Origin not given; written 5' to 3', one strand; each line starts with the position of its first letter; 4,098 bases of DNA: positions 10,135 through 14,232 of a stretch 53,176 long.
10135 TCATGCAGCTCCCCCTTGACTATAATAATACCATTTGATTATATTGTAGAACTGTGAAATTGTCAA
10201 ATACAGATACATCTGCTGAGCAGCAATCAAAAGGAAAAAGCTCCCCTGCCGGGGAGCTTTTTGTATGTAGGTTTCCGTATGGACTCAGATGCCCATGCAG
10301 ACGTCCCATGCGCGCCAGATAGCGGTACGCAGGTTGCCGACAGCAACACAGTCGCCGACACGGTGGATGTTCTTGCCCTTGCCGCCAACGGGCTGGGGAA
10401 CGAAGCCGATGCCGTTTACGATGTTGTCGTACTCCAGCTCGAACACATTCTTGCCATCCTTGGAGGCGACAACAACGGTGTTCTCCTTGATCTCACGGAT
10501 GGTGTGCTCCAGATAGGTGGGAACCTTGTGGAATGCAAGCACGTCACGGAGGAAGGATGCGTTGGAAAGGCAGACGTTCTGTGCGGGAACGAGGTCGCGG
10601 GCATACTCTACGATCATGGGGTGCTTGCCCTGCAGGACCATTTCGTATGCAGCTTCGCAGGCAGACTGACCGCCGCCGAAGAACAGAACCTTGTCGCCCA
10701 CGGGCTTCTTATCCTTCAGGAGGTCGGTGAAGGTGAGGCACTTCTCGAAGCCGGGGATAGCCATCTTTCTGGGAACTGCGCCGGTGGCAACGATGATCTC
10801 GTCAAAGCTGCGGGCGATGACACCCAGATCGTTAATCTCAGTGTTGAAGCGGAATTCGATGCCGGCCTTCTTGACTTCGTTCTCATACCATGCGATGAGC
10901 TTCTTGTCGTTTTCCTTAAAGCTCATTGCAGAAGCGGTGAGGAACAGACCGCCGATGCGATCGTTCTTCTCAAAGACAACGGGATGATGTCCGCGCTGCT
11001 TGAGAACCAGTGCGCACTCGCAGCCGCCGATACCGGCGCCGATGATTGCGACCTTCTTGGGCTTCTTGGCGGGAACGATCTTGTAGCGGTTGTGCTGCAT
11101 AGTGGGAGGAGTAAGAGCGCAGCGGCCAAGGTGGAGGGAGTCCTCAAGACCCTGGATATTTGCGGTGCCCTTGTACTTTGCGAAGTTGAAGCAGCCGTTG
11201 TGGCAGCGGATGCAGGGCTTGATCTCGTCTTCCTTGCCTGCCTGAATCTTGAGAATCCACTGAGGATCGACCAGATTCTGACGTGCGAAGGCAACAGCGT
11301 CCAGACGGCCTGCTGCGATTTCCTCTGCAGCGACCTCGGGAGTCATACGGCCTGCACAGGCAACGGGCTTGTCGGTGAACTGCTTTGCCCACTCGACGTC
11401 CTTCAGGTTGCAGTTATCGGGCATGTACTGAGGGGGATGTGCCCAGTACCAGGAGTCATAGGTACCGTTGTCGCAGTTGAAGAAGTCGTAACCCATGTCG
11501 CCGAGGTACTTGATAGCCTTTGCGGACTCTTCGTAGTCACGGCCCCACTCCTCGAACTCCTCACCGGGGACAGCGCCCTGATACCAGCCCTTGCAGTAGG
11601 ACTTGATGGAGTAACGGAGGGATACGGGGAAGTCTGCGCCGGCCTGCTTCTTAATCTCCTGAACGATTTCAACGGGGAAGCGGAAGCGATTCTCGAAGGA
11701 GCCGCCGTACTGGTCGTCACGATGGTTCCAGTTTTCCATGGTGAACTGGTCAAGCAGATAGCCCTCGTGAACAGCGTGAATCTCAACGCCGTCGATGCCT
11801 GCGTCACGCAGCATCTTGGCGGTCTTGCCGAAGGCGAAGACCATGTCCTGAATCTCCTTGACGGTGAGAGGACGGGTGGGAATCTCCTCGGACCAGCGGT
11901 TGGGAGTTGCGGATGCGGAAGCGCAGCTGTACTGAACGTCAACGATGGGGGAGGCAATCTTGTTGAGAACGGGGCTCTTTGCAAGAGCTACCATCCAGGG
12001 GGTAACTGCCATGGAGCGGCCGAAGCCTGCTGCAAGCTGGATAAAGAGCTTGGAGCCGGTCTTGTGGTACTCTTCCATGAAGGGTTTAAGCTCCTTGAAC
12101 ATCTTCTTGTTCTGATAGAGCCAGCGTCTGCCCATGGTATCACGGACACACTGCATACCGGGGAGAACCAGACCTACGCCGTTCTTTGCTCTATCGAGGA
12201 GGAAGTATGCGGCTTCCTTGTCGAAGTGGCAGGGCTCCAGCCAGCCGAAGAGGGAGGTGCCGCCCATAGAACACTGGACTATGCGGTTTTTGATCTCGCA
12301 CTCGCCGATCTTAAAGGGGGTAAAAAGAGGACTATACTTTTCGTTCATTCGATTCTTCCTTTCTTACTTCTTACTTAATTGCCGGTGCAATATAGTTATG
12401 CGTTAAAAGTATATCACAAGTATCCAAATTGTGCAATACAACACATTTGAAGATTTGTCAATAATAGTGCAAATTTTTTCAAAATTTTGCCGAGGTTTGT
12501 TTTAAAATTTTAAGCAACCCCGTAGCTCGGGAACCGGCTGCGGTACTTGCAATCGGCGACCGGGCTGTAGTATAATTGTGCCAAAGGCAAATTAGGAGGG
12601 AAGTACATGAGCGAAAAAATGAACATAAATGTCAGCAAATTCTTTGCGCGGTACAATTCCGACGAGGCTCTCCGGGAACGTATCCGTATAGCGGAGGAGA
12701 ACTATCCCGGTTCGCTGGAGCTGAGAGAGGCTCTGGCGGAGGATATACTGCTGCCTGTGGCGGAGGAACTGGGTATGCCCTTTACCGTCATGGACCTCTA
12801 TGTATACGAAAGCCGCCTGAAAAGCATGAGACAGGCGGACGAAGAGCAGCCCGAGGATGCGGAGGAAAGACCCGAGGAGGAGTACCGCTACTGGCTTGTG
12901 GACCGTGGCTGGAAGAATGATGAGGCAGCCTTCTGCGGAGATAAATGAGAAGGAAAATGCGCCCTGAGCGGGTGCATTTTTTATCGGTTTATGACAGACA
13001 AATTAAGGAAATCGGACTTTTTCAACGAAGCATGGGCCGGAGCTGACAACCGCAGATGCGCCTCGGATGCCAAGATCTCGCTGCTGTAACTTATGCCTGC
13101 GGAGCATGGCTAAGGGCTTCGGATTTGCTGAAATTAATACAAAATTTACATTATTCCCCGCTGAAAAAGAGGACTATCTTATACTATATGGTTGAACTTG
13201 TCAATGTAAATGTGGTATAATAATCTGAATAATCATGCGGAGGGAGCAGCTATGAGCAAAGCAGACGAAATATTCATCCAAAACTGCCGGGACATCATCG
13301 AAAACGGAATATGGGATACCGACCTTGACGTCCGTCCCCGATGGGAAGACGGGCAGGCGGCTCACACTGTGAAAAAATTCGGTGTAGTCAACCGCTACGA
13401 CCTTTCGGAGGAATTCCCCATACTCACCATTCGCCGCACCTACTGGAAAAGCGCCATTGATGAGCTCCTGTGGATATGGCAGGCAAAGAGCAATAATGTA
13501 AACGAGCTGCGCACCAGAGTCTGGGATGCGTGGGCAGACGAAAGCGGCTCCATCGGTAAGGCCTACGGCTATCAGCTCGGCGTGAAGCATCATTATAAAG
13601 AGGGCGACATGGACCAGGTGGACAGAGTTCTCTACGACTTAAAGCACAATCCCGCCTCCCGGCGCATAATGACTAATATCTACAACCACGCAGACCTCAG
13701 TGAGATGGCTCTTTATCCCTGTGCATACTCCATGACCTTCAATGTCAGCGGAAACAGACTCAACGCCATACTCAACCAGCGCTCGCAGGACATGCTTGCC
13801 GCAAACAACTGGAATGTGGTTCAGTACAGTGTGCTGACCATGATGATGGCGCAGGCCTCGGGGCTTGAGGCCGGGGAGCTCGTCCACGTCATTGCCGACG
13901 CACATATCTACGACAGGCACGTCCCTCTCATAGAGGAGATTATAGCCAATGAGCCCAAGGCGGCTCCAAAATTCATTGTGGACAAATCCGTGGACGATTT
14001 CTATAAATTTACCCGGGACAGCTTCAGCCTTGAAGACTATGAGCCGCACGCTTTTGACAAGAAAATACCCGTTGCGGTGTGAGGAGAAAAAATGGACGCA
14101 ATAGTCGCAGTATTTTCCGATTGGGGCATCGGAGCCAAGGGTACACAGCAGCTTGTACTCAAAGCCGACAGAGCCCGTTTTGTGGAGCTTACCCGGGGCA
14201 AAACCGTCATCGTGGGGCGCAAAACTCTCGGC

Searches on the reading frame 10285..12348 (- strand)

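Call 75: search_protein_families(library=pfam, proteins=[window:10285-12348:-], max_evalue=0.00001)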
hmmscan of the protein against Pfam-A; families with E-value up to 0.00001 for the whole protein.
window:10285-12348:- (687 aa): 6 families
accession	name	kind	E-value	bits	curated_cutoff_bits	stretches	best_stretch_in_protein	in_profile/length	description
PF00724.26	Oxidored_FMN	-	1e-53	183.2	27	1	8-375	2-342/342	NADH:flavin oxidoreductase / NADH oxidase family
PF07992.20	Pyr_redox_2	-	1.4e-26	94.1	26.1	2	514-655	99-243/291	Pyridine nucleotide-disulphide oxidoreductase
PF13738.12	Pyr_redox_3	-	5.7e-13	49.2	30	1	516-651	126-269/305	Pyridine nucleotide-disulphide oxidoreductase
PF00070.33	Pyr_redox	-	3.5e-12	47.1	22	1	432-508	1-66/82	Pyridine nucleotide-disulphide oxidoreductase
PF13450.12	NAD_binding_8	-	3.5e-09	37.2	21.9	1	435-472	1-38/68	NAD(P)-binding Rossmann-like domain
PF01266.30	DAO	-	6e-09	36.3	27.9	0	432-466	1-35/353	FAD dependent oxidoreductase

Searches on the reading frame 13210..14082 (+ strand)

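Call 75: search_protein_families(library=pfam, proteins=[window:13210-14082:+], max_evalue=0.00001)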
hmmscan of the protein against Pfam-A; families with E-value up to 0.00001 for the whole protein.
window:13210-14082:+ (290 aa): 1 family
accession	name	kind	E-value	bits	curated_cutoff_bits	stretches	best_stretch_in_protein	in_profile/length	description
PF00303.24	Thymidylat_synt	-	2e-87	293.2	24.3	1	21-283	2-260/266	Thymidylate synthase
